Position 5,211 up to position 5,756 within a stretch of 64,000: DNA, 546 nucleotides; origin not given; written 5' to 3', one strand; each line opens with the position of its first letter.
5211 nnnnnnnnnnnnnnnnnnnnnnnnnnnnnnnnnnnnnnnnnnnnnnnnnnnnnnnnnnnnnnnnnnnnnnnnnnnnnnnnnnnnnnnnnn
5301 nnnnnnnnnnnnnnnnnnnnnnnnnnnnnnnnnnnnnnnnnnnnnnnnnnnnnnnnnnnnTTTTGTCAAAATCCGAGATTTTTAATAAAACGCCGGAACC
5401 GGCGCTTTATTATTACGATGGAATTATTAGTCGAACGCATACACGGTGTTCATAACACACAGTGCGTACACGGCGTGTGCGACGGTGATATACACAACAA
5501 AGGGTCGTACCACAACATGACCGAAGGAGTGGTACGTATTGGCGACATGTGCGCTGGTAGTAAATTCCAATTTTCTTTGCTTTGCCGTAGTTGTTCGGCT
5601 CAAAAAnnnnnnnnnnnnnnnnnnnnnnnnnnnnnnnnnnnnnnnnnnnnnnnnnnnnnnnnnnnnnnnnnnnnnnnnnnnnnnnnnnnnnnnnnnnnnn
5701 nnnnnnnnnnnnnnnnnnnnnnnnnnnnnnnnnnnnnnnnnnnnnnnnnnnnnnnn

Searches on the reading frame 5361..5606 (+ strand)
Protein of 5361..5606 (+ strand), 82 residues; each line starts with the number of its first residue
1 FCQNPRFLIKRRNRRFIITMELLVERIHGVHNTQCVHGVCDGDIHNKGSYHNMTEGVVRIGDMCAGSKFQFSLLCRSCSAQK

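Call 37: search_protein_families(library=pfam, proteins=[window:5361-5606:+], max_evalue=1)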
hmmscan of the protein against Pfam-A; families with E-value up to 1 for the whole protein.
seq(82 aa): 1 family
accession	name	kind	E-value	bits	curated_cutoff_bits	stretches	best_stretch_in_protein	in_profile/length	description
PF24887.1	EGF_STAB1-2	-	0.02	15.7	27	1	33-64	15-46/50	Stabilin-1/2, EGF-like domain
